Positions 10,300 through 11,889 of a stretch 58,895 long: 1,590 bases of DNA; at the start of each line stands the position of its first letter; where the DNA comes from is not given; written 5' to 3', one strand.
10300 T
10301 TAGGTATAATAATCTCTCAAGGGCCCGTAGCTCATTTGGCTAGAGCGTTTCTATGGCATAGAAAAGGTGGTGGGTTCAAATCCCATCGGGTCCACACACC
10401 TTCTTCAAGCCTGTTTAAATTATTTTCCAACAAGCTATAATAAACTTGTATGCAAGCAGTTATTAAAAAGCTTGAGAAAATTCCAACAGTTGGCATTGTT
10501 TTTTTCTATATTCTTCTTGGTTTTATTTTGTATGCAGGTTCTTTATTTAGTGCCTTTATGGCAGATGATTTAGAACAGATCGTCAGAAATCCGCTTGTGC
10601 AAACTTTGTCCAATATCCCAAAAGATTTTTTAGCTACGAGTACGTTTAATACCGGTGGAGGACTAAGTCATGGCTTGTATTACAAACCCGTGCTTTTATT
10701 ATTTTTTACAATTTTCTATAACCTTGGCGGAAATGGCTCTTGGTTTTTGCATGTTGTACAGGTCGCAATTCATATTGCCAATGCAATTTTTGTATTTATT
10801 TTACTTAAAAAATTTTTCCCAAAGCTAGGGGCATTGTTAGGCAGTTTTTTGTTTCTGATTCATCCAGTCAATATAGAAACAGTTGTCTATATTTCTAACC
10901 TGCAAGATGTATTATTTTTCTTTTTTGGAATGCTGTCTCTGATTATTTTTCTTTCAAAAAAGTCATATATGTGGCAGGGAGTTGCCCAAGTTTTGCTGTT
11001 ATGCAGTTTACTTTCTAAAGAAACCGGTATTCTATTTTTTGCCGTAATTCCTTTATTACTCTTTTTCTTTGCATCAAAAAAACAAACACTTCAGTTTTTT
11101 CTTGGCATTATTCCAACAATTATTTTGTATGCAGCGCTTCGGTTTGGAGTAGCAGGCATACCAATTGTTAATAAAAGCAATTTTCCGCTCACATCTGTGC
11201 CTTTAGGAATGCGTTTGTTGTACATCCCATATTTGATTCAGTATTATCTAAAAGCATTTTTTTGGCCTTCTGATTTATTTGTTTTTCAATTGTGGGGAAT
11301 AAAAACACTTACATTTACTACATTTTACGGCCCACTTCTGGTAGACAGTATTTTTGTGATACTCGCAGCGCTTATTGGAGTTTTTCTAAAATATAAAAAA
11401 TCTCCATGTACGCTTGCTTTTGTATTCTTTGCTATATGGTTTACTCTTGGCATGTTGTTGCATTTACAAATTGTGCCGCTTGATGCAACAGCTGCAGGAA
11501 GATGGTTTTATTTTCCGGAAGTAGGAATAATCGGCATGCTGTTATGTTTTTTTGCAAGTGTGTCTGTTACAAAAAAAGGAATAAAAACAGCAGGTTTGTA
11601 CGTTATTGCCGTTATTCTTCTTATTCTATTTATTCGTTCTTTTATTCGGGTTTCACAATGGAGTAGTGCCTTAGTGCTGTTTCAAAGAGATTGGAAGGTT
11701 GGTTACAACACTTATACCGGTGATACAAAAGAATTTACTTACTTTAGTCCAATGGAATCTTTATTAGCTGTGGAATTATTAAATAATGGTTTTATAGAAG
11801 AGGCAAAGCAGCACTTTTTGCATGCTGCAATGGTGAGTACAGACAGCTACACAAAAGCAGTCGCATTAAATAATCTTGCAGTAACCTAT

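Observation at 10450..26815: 16-kb island with eight polytopic GT-C-like membrane enzymes, most fused to TPR repeats: candidate surface-protein O-glycosylation factory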

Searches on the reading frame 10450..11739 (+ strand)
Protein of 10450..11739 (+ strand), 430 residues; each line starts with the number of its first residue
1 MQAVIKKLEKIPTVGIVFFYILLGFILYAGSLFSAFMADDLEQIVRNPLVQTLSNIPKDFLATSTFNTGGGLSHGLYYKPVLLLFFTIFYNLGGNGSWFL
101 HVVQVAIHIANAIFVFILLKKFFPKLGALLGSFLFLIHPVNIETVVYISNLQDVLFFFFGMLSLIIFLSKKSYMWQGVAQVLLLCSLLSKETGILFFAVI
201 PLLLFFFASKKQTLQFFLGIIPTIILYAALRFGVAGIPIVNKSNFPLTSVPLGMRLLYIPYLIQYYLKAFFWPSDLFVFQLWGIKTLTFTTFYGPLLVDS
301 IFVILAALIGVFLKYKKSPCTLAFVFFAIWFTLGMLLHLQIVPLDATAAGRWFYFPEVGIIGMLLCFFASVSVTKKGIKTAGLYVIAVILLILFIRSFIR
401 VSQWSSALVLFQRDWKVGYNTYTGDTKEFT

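Call 14: search_protein_families(library=pfam, proteins=[window:10450-11739:+], max_evalue=10)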
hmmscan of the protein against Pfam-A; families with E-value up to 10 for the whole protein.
window:10450-11739:+ (430 aa): 1 family
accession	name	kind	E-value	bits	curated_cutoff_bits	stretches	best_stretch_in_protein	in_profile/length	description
PF13231.12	PMT_2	-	1.1e-05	26.2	26.1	1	80-214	4-138/160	Dolichyl-phosphate-mannose-protein mannosyltransferase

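Call 16: find_homologous_proteins(query=window:10450-11739:+, max_evalue=0.001)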
Query window:10450-11739:+ (430 aa): 415 proteins with E <= 0.001 among 8000 candidates; the best 120 are listed.
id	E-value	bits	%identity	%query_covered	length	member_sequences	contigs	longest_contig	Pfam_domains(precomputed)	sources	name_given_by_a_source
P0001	5.4e-272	920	100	100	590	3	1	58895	PF13431.13,PF00515.35,PF13424.13,PF13428.13,PF13181.13,PF07719.24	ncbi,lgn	ncbi:MAG TPA: hypothetical protein VF820_04110 [Patescibacteria group bacterium]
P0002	1.6e-82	296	42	94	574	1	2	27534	PF14559.13,PF13431.13,PF23914.2,PF00515.35,PF13424.13,PF13181.13,PF07719.24,PF13374.13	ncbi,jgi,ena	-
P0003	1.6e-82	296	42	96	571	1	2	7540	PF14559.13,PF13431.13,PF23914.2,PF13371.13,PF00515.35,PF13424.13,PF13428.13,PF13181.13,PF07719.24,PF13231.13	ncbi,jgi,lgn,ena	-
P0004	1.9e-82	296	40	96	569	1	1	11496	PF00515.35,PF13424.13,PF13432.13,PF07719.24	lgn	-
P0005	2.0e-82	296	40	97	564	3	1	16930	PF13431.13,PF00515.35,PF13424.13,PF13432.13,PF13428.13,PF13181.13,PF07719.24,PF13374.13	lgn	-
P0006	1.5e-80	290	40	96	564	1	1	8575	PF00515.35,PF13424.13,PF13176.13,PF13432.13,PF13428.13,PF13181.13,PF07719.24,PF13374.13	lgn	-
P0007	2.3e-80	289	40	95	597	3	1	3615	PF00515.35,PF13424.13,PF13181.13,PF07719.24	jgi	-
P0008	2.7e-80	289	41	95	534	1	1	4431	PF00515.35,PF13424.13,PF13181.13,PF07719.24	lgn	-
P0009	3.8e-80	288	41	94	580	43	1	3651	PF00515.35,PF13424.13,PF13432.13,PF13428.13,PF13181.13,PF07719.24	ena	-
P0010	5.1e-80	288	39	96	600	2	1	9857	PF00515.35,PF13424.13,PF13428.13,PF13181.13,PF07719.24,PF13374.13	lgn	-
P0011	7.4e-80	287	41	93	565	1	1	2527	PF00515.35,PF13424.13,PF07719.24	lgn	-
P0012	1.4e-79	286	40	96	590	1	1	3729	PF07719.24,PF13231.13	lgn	-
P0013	2.3e-79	286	40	95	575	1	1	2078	PF00515.35,PF13424.13,PF07719.24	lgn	-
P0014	2.9e-79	285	40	94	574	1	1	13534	PF13431.13,PF00515.35,PF13424.13,PF13432.13,PF13181.13,PF07719.24,PF13374.13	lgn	-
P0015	3.7e-79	285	41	93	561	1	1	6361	PF00515.35,PF13181.13,PF07719.24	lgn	-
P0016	4.0e-79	285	39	90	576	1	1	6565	PF14559.13,PF13431.13,PF13371.13,PF00515.35,PF13424.13,PF13428.13,PF13181.13,PF07719.24,PF13231.13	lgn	-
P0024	2.8e-78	282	40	96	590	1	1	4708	PF13431.13,PF23914.2,PF00515.35,PF13432.13,PF07719.24,PF13231.13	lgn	-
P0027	5.6e-78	281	39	93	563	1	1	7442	PF00515.35,PF13424.13,PF13432.13,PF13428.13,PF13181.13,PF07719.24,PF13231.13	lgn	-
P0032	4.9e-77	278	38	95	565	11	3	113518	PF00515.35,PF13424.13,PF13432.13,PF13428.13,PF13181.13,PF07719.24,PF13231.13,PF13374.13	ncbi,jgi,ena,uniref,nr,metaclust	ncbi:hypothetical protein A3A14_00155 [Candidatus Daviesbacteria bacterium RIFCSPLOWO2_01_FULL_43_38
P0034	1.1e-76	277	39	93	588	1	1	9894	PF14559.13,PF13431.13,PF00515.35,PF13424.13,PF13432.13,PF13181.13,PF07719.24,PF13231.13,PF13374.13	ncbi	-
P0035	1.5e-76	276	41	90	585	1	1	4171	PF14559.13,PF13371.13,PF00515.35,PF13424.13,PF13432.13,PF13428.13,PF13181.13,PF07719.24,PF13231.13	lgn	-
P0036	1.5e-76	276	42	94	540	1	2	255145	PF13231.13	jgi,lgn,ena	jgi:tetratricopeptide (TPR) repeat protein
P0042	5.7e-76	274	40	96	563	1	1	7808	PF13431.13,PF00515.35,PF13424.13,PF13432.13,PF13428.13,PF13181.13,PF07719.24,PF13231.13,PF13374.13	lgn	-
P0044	6.2e-76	274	41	96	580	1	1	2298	PF13231.13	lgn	-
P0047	6.8e-76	274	38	98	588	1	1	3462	PF13231.13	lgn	-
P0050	1.1e-75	274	39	93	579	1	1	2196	PF14559.13,PF23914.2,PF00515.35,PF12895.14,PF13428.13,PF07719.24,PF13231.13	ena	-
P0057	6.6e-75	271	39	93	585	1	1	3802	PF14559.13,PF00515.35,PF13424.13,PF13432.13,PF13428.13,PF13181.13,PF07719.24,PF13231.13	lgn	-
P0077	2.1e-73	266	39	98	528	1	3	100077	PF13431.13,PF00515.35,PF13424.13,PF13432.13,PF13181.13,PF07719.24,PF13231.13,PF13374.13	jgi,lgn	-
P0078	4.0e-73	265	38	96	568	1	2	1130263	PF13431.13,PF00515.35,PF13424.13,PF13432.13,PF13428.13,PF13181.13,PF07719.24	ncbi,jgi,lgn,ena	ncbi:MAG: tetratricopeptide repeat protein [Microgenomates group bacterium]|jgi:hypothetical protein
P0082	8.7e-73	264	38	93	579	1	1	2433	PF23914.2,PF07719.24,PF13231.13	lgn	-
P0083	1.0e-72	264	39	93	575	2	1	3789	PF00515.35,PF13424.13,PF13432.13,PF13428.13,PF13181.13,PF07719.24,PF13231.13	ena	-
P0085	1.0e-72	264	36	94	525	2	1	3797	PF00515.35,PF13432.13,PF13428.13,PF13181.13,PF07719.24,PF13231.13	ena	-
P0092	3.5e-72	262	40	91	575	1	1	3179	PF14559.13,PF23914.2,PF13371.13,PF00515.35,PF13424.13,PF13432.13,PF13428.13,PF13181.13,PF07719.24,PF13231.13,PF13374.13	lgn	-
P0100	9.2e-72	261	38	97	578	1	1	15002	PF14559.13,PF13431.13,PF23914.2,PF00515.35,PF13424.13,PF13432.13,PF13428.13,PF13181.13,PF07719.24,PF13231.13,PF13374.13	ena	-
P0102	1.4e-71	260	38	93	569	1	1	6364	PF13431.13,PF23914.2,PF00515.35,PF13424.13,PF13432.13,PF13428.13,PF13181.13,PF07719.24,PF13231.13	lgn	-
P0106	2.8e-71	259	39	90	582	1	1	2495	PF14559.13,PF13431.13,PF00515.35,PF13424.13,PF13432.13,PF13428.13,PF13181.13,PF07719.24,PF13231.13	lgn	-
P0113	9.5e-71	257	38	92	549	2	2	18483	PF14559.13,PF00515.35,PF13424.13,PF13432.13,PF13428.13,PF13181.13,PF07719.24,PF13174.13,PF13231.13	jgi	jgi:hypothetical protein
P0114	9.6e-71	257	38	96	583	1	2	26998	PF07719.24,PF13231.13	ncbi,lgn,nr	ncbi:MAG TPA: glycosyltransferase family 39 protein [Candidatus Saccharimonadales bacterium]|nr:glyc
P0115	9.7e-71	257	39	92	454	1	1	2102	PF13231.13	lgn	-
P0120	2.4e-70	256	38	91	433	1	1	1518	PF13231.13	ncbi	ncbi:MAG: glycosyltransferase family 39 protein, partial [Candidatus Levyibacteriota bacterium]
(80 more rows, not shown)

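Call 18: find_encoding_contigs(protein=P0001, flank=10000, max_places=3)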
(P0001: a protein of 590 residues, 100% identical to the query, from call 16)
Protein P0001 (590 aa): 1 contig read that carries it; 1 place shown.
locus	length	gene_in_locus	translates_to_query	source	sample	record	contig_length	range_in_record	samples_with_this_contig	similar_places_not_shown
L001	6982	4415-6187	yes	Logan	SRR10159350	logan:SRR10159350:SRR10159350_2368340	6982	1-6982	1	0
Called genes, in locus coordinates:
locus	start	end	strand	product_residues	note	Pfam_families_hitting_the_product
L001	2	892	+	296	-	?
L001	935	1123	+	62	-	-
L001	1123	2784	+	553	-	PF02543:Carbam_trans_N, PF00814:TsaD (faint), PF16861:Carbam_trans_C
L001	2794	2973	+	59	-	PF19451:DUF5989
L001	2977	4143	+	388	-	PF13472:Lipase_GDSL_2 (weak)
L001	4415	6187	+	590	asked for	PF07719:TPR_2 (faint), PF13181:TPR_8 (faint), PF13431:TPR_17 (faint), PF00515:TPR_1 (faint), PF13424:TPR_12 (faint), PF13428:TPR_14 (faint)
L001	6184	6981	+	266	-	?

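Call 19: find_encoding_contigs(protein=P0078, flank=10000, max_places=2)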
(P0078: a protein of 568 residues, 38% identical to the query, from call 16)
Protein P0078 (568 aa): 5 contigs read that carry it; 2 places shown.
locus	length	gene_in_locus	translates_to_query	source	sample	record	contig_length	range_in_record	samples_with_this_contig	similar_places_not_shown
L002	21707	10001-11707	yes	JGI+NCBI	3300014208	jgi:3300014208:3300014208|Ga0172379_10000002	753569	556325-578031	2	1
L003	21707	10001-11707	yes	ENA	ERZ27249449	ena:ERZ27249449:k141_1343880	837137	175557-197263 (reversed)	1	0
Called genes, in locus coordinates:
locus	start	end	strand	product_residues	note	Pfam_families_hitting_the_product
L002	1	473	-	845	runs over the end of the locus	PF26449:DUF8128, PF01935:DUF87 (weak), PF10412:TrwB_AAD_bind (faint), PF12696:TraG-D_C (weak)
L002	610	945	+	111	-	-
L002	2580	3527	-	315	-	PF01073:3Beta_HSD (weak), PF01370:Epimerase, PF04321:RmlD_sub_bind, PF07993:NAD_binding_4 (faint), PF16363:GDP_Man_Dehyd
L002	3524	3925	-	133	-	PF11969:DcpS_C, PF01230:HIT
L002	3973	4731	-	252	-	PF00226:DnaJ (faint)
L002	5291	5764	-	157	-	PF01844:HNH (weak), PF13392:HNH_3 (faint)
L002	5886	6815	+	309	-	PF01522:Polysacc_deac_1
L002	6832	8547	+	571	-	-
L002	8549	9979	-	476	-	-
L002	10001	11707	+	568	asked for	PF13428:TPR_14 (faint), PF00515:TPR_1 (faint), PF07719:TPR_2 (faint), PF13181:TPR_8 (faint), PF13424:TPR_12 (faint), PF13432:TPR_16 (faint), PF13431:TPR_17 (faint)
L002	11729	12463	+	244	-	PF00657:Lipase_GDSL, PF13472:Lipase_GDSL_2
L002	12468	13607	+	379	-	PF01757:Acyl_transf_3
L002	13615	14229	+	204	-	PF00300:His_Phos_1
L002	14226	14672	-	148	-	-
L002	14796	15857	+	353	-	PF02661:Fic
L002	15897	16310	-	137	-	PF00293:NUDIX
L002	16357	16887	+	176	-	PF01396:Zn_ribbon_Top1 (faint), PF26788:DUF8260 (faint)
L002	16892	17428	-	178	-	-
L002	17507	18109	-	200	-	PF00081:Sod_Fe_N, PF02777:Sod_Fe_C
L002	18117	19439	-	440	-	PF00753:Lactamase_B, PF23023:Anti-Pycsar_Apyc1, PF12706:Lactamase_B_2, PF16661:Lactamase_B_6, PF10996:Beta-Casp, PF07521:RMMBL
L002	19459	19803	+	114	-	PF02915:Rubrerythrin (weak)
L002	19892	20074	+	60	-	-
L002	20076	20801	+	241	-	PF02535:Zip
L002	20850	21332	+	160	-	PF04205:FMN_bind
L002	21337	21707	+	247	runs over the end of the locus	PF02424:ApbE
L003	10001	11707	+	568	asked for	PF13428:TPR_14 (faint), PF00515:TPR_1 (faint), PF07719:TPR_2 (faint), PF13181:TPR_8 (faint), PF13424:TPR_12 (faint), PF13432:TPR_16 (faint), PF13431:TPR_17 (faint)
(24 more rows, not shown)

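Call 42: search_solved_structures(query=A3, max_evalue=10, show_alignments=2)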
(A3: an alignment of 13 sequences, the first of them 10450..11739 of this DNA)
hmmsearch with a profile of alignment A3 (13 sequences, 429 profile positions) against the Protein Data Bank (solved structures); distinct sequences matched with E-value up to 10: 1.
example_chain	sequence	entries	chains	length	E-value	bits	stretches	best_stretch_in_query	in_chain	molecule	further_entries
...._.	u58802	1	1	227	3.4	9.6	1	73-104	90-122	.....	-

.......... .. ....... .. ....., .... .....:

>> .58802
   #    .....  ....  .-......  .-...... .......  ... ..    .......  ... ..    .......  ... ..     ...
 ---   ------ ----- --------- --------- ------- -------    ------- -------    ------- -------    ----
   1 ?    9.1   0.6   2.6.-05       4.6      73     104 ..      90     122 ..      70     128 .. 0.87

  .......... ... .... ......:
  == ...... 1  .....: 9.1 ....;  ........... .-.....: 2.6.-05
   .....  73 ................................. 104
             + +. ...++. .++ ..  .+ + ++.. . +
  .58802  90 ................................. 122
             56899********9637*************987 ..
